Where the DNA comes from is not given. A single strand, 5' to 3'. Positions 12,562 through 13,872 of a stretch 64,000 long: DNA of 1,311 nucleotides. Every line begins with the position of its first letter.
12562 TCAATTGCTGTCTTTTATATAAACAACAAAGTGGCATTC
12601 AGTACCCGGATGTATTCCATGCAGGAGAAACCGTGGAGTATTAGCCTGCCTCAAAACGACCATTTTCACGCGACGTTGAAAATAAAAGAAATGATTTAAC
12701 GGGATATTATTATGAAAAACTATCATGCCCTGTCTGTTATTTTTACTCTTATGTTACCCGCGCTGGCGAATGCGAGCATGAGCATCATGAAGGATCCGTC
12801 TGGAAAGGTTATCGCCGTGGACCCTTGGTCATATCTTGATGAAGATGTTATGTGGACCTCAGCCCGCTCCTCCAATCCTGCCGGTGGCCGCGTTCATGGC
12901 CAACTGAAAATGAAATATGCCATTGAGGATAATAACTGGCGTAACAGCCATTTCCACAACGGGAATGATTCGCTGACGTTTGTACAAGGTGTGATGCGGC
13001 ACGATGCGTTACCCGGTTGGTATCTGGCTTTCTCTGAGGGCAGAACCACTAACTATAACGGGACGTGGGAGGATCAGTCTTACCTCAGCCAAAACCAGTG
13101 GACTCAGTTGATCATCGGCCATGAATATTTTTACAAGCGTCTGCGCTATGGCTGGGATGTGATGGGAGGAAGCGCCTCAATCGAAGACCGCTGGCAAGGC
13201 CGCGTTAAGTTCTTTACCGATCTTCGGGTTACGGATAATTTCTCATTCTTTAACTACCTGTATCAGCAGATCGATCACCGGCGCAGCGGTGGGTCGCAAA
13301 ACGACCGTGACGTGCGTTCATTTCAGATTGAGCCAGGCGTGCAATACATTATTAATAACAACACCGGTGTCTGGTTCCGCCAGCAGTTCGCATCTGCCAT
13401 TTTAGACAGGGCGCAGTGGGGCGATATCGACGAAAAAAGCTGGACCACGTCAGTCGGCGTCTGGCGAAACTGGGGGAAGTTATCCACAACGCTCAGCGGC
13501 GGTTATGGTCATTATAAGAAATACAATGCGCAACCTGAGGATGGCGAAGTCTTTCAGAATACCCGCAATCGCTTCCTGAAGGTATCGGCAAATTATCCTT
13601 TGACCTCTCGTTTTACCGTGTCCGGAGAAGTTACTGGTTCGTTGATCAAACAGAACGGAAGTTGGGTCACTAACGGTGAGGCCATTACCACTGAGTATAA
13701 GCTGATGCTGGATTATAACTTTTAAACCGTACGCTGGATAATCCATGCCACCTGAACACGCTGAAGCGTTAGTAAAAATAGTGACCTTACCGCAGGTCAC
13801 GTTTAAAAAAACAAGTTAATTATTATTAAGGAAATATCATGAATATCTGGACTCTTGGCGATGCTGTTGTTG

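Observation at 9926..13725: Two paralogous predicted outer-membrane beta-barrel proteins interleaved with the GH32 genes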

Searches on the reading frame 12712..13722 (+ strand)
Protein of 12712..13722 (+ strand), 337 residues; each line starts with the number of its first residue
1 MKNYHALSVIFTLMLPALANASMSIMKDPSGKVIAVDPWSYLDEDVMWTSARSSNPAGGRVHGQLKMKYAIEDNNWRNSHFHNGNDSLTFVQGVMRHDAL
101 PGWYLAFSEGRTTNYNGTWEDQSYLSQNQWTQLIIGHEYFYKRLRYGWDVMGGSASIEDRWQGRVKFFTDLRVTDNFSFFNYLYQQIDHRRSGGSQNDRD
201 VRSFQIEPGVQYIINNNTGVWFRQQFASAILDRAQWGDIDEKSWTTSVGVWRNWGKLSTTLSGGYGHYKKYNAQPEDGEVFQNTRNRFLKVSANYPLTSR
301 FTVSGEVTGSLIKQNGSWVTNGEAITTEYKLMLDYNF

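Call 6: search_protein_families(proteins=[window:12712-13722:+], library=ncbifam, max_evalue=0.01)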
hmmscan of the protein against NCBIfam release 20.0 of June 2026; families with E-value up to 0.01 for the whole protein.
window:12712-13722:+ (337 aa): 0 families

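Call 8: profile_search(protein=window:12712-13722:+)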
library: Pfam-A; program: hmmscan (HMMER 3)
A. the first sequence (337 residues): domains with independent E <= 10: 4; with E <= 0.001: 1
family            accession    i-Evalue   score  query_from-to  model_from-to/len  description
Porin_OmpG_1_2    PF16946.11   9.5e-129   429.3      43-337         1-294/294  OMPG-porin 1 family
OMP_b-brl         PF13505.12       0.12    13.0     176-249       121-172/175  Outer membrane protein beta-barrel domain
OMP_b-brl         PF13505.12        5.4     7.6     257-337       101-175/175  Outer membrane protein beta-barrel domain
Phage_OMP         PF24653.1         9.2     7.0     241-329        40-120/122  Cyanophage outer membrane protein like beta barrel domain

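Call 13: search_solved_structures(query=window:12712-13722:+, max_evalue=10, show_alignments=2)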
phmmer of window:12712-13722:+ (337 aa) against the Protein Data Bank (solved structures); distinct sequences matched with E-value up to 10: 1.
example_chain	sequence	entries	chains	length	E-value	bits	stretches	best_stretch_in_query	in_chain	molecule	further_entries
6jy5_D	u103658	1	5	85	0.84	12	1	9-42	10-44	Unidentified carboxysome polypeptide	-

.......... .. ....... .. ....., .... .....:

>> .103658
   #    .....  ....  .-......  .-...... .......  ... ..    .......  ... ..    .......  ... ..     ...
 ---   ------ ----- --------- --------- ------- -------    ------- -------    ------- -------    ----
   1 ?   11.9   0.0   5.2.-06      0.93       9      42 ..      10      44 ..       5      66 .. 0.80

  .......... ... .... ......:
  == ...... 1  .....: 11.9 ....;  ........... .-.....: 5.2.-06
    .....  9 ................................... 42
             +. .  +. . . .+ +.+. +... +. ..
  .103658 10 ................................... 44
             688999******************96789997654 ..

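Call 16: find_homologous_proteins(query=window:12712-13722:+, max_evalue=0.001)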
Query window:12712-13722:+ (337 aa): 38 proteins with E <= 0.001 among 680 candidates.
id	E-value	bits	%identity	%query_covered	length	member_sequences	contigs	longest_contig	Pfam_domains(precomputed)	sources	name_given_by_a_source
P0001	5.0e-224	761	96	100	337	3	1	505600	PF16946.12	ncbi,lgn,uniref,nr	ncbi:OmpG porin family protein [Enterobacter ludwigii]|uniref:OmpG porin family protein n=1 Tax=Ente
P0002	2.4e-216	736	92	100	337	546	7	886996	PF16946.12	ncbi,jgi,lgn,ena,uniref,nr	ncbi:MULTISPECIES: OmpG porin family protein [Citrobacter]|jgi:hypothetical protein|uniref:OmpG pori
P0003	2.5e-213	726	92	100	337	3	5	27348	PF16946.12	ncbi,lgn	ncbi:OmpG porin family protein [Pantoea agglomerans]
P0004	6.3e-213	725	91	100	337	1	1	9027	PF16946.12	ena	-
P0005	6.7e-213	724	91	100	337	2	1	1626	PF16946.12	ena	-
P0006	6.7e-213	724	91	100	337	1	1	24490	PF16946.12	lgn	-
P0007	1.5e-212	723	91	100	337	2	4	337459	PF16946.12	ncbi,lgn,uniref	ncbi:OmpG porin family protein [Buttiauxella gaviniae]|uniref:OmpG porin family protein n=1 Tax=Butt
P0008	5.5e-212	721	91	100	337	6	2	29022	PF16946.12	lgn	-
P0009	3.4e-209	712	90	100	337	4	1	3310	PF16946.12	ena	-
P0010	5.7e-209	711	89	100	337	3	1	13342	PF16946.12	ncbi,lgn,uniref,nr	ncbi:OmpG porin family protein [Yokenella regensburgei]|uniref:OmpG porin family protein n=1 Tax=Yok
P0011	7.2e-205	698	87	100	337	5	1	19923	PF16946.12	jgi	jgi:hypothetical protein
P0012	3.9e-203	692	87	100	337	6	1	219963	PF16946.12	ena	-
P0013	5.0e-198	676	83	100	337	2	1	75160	PF16946.12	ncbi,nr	ncbi:hypothetical protein Q7S_25971 (plasmid) [Rahnella aquatilis HX2]|nr:hypothetical protein Q7S_2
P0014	8.9e-197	671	85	100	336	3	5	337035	PF16946.12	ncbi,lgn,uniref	ncbi:OmpG porin family protein [Aeromonas sp. 601027]|uniref:OmpG porin family protein n=1 Tax=Aerom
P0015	1.3e-190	651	95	86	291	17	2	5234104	PF16946.12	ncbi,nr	ncbi:hypothetical protein AM422_002519 [Klebsiella pneumoniae]|nr:hypothetical protein AM422_002519 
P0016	8.8e-189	645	80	100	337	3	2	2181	PF16946.12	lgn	-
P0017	4.5e-187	639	79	100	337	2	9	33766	PF16946.12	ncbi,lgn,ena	-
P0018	1.6e-186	638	79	100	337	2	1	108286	PF16946.12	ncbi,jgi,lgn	ncbi:MAG TPA: OmpG porin family protein [Klebsiella sp.]|jgi:hypothetical protein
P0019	1.3e-184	631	100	80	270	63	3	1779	PF16946.12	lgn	-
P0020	2.3e-183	627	78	100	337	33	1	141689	PF16946.12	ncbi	-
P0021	2.4e-173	594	73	100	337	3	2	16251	PF16946.12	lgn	-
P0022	2.2e-172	591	95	79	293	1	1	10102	PF16946.12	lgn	-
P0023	4.2e-170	584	71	100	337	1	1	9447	PF16946.12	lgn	-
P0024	6.0e-167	573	72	100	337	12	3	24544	PF16946.12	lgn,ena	-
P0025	1.5e-166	572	71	100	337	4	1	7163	PF16946.12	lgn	-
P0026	2.8e-163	561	70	100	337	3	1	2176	PF16946.12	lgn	-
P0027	1.5e-162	559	69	100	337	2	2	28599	PF16946.12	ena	-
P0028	1.1e-156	540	99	69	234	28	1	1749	PF16946.12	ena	-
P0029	2.1e-154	532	66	100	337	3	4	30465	PF16946.12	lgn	-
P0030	6.1e-152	524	92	72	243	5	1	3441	PF16946.12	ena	-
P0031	1.8e-150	519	65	100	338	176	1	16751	PF16946.12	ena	-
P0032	5.3e-126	439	99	56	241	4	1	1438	PF16946.12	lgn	-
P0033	9.3e-115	402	88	56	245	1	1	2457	PF16946.12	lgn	-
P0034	7.5e-109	382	49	100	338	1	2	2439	PF16946.12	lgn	-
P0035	2.2e-108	381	50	98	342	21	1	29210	PF16946.12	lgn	-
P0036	4.4e-107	376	50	100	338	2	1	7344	PF16946.12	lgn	-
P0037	1.8e-105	371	49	99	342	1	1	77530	PF16946.12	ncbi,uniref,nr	ncbi:hypothetical protein FJU30_23890 [Affinibrenneria salicis]|uniref:OmpG-porin 1 family protein n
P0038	7.2e-75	270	42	94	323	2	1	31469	PF16946.12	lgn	-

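Call 28: search_protein_representatives(protein=window:12712-13722:+)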
Query: 337 residues. Proteins with E-value up to 0.001 (for the whole library): 18; up to 1e-10: 15; up to 1e-30: 7. The best 18 are listed.
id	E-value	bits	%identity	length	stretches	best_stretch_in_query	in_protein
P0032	1.7e-126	438.6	98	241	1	55-244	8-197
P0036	1.4e-107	376.4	50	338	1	5-337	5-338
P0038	2.3e-75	270.4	43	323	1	21-337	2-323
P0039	4.4e-63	230.1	95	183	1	54-155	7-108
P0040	8.8e-45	169.9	90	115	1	1-90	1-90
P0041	1.7e-42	162.4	32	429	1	46-325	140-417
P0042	8.8e-31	123.8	30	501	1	46-337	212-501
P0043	1.0e-27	113.7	29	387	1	45-323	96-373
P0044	1.0e-26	110.4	80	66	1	2-66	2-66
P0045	8.3e-24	100.9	66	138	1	151-223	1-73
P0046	8.9e-23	97.5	41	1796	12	247-276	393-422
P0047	6.7e-17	78.2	35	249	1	46-184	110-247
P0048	2.5e-12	63.1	26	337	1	56-308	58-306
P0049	1.1e-11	61.0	37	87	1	254-337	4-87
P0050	8.0e-11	58.2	31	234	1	137-313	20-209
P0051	2.6e-10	56.5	27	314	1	54-266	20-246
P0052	1.1e-06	44.6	27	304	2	56-222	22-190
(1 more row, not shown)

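Call 31: search_solved_structures(query=A1, max_evalue=10, show_alignments=2)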
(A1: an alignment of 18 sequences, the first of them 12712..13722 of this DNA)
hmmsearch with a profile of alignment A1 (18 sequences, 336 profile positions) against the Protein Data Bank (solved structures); distinct sequences matched with E-value up to 10: 0.

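Call 37: find_related_loci(query=A3, collection=genome_contigs, flank=8000)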
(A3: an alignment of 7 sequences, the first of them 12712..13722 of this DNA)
Query A3 (337 aa) in genome_contigs; peptide patterns used: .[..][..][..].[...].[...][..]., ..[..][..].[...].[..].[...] (x = any residue, [..] = any of these).
88 stretches matched a pattern; 30 encode a relative of the query (tblastn E <= 1e-3); 23 distinct loci.
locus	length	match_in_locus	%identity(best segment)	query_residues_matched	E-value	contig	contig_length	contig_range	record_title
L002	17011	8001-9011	100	1-337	0e+0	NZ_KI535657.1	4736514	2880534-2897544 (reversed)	Enterobacter sp. MGH 24 addUF-supercont-complete, whole genome shotgun sequence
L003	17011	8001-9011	93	1-337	0e+0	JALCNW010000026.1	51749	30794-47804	MAG: Enterobacter sp. isolate UW_MP_ENTER5_1 Ga0455787_00305, whole genome shotgun sequence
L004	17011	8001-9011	93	1-337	0e+0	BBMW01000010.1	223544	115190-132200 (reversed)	Citrobacter werkmanii NBRC 105721 DNA, contig: CIWKM10, whole genome shotgun sequence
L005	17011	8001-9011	93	1-337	0e+0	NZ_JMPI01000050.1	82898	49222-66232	Buttiauxella agrestis ATCC 33320 GBAG.assembly.050, whole genome shotgun sequence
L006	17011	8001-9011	92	1-337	0e+0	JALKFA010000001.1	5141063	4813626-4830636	UNVERIFIED_ORG: Buttiauxella agrestis ATCC 33320 strain DSM 4586 Ga0454260_01, whole genome shotgun sequence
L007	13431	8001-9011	91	1-337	0e+0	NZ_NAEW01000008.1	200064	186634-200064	Citrobacter braakii strain ATCC 51113 CbraakiiATCC_L001_NODE_8_length_200064__30.397, whole genome shotgun sequence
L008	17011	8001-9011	91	1-337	0e+0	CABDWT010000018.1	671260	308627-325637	Phytobacter ursingii strain ATCC27989T genome assembly, contig: ATCC27989T_contig_8, whole genome shotgun sequence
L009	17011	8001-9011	90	1-337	0e+0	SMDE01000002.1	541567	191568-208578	Phytobacter diazotrophicus strain DSM 17806 Ga0244675_102, whole genome shotgun sequence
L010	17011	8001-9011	90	1-337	0e+0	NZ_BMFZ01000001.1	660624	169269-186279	Hafnia psychrotolerans strain CGMCC 1.12806 sequence01, whole genome shotgun sequence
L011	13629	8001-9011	89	1-337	0e+0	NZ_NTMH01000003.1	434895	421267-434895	Pantoea allii strain LMG 24248 contig78, whole genome shotgun sequence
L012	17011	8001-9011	89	1-337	0e+0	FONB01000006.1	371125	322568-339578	Kosakonia sp. S29 genome assembly, contig: Ga0075254_106, whole genome shotgun sequence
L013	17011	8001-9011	88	1-337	0e+0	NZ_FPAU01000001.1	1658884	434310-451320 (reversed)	Kosakonia arachidis strain Ah-143, whole genome shotgun sequence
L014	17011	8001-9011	78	1-337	0e+0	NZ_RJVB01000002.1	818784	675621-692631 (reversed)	Erwinia sp. JUb26 Ga0304838_102, whole genome shotgun sequence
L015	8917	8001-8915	78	1-305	8e-170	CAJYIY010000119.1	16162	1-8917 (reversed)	MAG: uncultured Erwinia sp. isolate S2C118127_SP301 genome assembly, contig: S2Ck127_336212, whole genome shotgun sequen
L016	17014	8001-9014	70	1-337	4e-167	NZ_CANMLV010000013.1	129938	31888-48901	Uncultured Cedecea sp. isolate 73.fasta NODE_13, whole genome shotgun sequence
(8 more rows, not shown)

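Call 39: predict_structure(alignment_id=A1)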
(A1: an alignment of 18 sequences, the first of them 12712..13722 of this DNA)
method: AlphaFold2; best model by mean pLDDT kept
length: 337 residues; sequences in the alignment: 18
mean_pLDDT: 81.6   pTM: 0.76
mean pLDDT of the five models: 81.6, 80.4, 80.3, 79.7, 79.3
residues with pLDDT >= 90: 130; 70-90: 145; 50-70: 35; < 50: 27
segments of 3 or more residues with pLDDT < 50: 1-22, 40-42
pLDDT, mean of each block of 10 residues (from residue 1): 48 36 57 61 54 56 85 85 89 85 89 85 88 91 89 89 91 88 91 77 92 89 93 87 94 82 95 82 95 80 88 91 92 84
secondary structure, 60 per line:
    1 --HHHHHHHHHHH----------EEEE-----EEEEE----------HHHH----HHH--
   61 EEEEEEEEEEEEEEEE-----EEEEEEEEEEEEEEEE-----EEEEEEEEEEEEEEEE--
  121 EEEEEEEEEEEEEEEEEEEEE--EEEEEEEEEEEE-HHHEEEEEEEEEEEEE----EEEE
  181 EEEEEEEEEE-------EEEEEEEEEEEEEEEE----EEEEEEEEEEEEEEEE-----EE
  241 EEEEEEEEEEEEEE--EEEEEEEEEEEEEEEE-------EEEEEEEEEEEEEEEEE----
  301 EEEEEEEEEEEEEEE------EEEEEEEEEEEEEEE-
elements in order: H3-13 E24-27 E33-37 H48-51 E61-76 E82-97 E103-118 E121-141 E144-155 E160-172 E177-190 E198-213 E218-233 E239-254 E257-272 E280-296 E301-315 E322-336

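Call 44: find_encoding_contigs(protein=P0048, flank=8000, max_places=3)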
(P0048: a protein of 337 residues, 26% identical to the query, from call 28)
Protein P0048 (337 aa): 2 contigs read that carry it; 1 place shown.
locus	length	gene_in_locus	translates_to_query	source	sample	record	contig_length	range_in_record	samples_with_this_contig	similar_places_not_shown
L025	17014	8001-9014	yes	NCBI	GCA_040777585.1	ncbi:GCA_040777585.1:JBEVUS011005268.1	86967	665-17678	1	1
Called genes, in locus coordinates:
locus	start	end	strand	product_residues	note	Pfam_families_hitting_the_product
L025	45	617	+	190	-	PF02525:Flavodoxin_2, PF03358:FMN_red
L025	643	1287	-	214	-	PF14681:UPRTase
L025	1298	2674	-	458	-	PF11638:DnaA_N, PF03969:AFG1_ATPase (faint), PF00308:Bac_DnaA, PF00004:AAA (weak), PF08299:Bac_DnaA_C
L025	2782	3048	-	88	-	PF01649:Ribosomal_S20p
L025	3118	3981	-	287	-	PF01149:Fapy_DNA_glyco, PF06831:H2TH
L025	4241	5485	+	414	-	PF01547:SBP_bac_1, PF13416:SBP_bac_8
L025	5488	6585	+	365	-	PF00528:BPD_transp_1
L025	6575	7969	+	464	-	PF00528:BPD_transp_1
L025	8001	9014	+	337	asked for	PF16946:Porin_OmpG_1_2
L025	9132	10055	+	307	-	PF00356:LacI, PF13377:Peripla_BP_3 (weak)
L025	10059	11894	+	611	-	PF14742:GDE_N_bis, PF06202:GDE_C, PF12899:Glyco_hydro_100 (faint), PF22422:MGH1-like_GH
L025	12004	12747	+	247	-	PF01209:Ubie_methyltran, PF05148:Methyltransf_8 (faint), PF13489:Methyltransf_23, PF13847:Methyltransf_31, PF08241:Methyltransf_11, PF08242:Methyltransf_12, PF13649:Methyltransf_25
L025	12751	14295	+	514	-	PF03109:ABC1, PF27536:UbiB_helical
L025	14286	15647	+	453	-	PF01554:MatE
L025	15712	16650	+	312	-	PF13793:Pribosyltran_N, PF00156:Pribosyltran, PF14572:Pribosyl_synth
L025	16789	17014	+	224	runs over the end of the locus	PF04290:DctQ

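Call 45: find_encoding_contigs(protein=P0052, flank=8000, max_places=3)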
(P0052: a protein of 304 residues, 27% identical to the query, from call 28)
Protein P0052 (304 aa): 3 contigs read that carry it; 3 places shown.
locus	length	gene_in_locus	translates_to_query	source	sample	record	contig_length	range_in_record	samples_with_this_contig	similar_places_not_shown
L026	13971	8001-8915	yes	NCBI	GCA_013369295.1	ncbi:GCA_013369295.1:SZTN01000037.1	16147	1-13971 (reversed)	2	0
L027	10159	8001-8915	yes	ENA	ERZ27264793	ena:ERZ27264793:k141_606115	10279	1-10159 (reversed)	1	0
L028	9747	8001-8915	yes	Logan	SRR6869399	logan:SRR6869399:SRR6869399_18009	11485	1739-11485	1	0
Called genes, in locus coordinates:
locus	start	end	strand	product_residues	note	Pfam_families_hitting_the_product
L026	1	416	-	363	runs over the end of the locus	PF00005:ABC_tran, PF13304:AAA_21 (faint), PF17912:OB_MalK, PF08402:TOBE_2 (weak)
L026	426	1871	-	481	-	PF00251:Glyco_hydro_32N, PF08244:Glyco_hydro_32C (weak)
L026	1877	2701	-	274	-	PF00528:BPD_transp_1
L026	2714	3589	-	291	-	PF00528:BPD_transp_1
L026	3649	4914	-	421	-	PF01547:SBP_bac_1, PF13416:SBP_bac_8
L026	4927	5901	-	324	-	PF00356:LacI, PF00532:Peripla_BP_1, PF13407:Peripla_BP_4 (weak), PF13377:Peripla_BP_3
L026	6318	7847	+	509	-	PF00251:Glyco_hydro_32N, PF22847:Glyco_hydro_43_rel (faint), PF04616:Glyco_hydro_43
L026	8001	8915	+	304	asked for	PF16946:Porin_OmpG_1_2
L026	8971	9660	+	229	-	-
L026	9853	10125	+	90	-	-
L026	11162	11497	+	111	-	PF08895:DUF1840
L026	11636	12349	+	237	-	PF02535:Zip (weak)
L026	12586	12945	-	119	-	-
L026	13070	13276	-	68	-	-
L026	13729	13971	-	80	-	PF13683:rve_3, PF13333:rve_2 (weak)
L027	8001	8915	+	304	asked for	PF16946:Porin_OmpG_1_2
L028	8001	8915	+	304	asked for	PF16946:Porin_OmpG_1_2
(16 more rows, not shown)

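Call 47: find_encoding_contigs(protein=P0051, flank=8000, max_places=3)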
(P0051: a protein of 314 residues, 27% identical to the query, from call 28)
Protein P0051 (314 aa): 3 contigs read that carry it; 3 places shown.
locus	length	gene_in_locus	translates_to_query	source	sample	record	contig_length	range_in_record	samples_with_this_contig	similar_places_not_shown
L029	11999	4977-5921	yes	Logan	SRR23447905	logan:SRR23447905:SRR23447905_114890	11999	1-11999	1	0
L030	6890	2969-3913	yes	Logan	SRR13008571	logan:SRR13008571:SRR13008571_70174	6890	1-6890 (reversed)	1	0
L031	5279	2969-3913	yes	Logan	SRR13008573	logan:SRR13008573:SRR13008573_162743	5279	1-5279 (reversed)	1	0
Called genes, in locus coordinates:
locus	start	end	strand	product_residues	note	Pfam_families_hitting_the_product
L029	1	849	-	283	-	?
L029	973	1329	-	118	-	PF21781:DUF6876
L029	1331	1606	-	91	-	-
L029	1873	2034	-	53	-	-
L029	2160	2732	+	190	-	PF00589:Phage_integrase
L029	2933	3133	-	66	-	PF01609:DDE_Tnp_1 (weak)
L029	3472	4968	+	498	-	PF00251:Glyco_hydro_32N, PF22847:Glyco_hydro_43_rel (weak), PF04616:Glyco_hydro_43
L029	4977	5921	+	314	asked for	PF16946:Porin_OmpG_1_2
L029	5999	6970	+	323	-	PF00356:LacI, PF00532:Peripla_BP_1, PF13407:Peripla_BP_4 (weak), PF13377:Peripla_BP_3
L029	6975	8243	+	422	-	PF01547:SBP_bac_1, PF13416:SBP_bac_8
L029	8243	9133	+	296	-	PF00528:BPD_transp_1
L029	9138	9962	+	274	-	PF00528:BPD_transp_1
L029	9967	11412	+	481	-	PF00251:Glyco_hydro_32N, PF08244:Glyco_hydro_32C (weak)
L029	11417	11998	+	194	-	?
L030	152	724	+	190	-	PF00589:Phage_integrase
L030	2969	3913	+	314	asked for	PF16946:Porin_OmpG_1_2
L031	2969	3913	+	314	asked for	PF16946:Porin_OmpG_1_2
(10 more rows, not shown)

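Call 48: find_encoding_contigs(protein=P0043, flank=8000, max_places=2)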
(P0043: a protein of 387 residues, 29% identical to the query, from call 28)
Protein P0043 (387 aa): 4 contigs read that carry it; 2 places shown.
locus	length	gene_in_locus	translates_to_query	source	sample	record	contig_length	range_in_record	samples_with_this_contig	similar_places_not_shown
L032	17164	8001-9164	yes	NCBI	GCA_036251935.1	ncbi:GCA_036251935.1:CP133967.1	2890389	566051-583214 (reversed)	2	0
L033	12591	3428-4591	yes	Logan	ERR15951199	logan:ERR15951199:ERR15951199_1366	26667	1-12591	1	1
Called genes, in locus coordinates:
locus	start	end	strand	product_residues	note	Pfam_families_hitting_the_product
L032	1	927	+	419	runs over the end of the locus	PF25390:WD40_RLD, PF00415:RCC1 (faint), PF13540:RCC1_2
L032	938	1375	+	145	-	PF01478:Peptidase_A24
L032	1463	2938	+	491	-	-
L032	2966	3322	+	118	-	PF04138:GtrA_DPMS_TM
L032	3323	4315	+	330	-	PF00535:Glycos_transf_2, PF10111:Glyco_tranf_2_2 (weak)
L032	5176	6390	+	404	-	PF01306:LacY_symp, PF07690:MFS_1, PF12832:MFS_1_like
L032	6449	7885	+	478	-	PF00251:Glyco_hydro_32N, PF04616:Glyco_hydro_43 (weak), PF08244:Glyco_hydro_32C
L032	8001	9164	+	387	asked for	PF16946:Porin_OmpG_1_2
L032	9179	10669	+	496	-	PF00251:Glyco_hydro_32N, PF04616:Glyco_hydro_43, PF16346:GH32_BT1760-like_C (weak)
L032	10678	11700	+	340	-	PF16946:Porin_OmpG_1_2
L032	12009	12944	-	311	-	PF04536:TPM_phosphatase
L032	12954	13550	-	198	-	PF04011:LemA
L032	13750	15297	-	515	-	PF01235:Na_Ala_symp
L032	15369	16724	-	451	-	PF05167:DUF711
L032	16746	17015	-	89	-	PF01842:ACT, PF13740:ACT_6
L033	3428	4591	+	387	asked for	PF16946:Porin_OmpG_1_2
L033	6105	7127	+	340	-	PF16946:Porin_OmpG_1_2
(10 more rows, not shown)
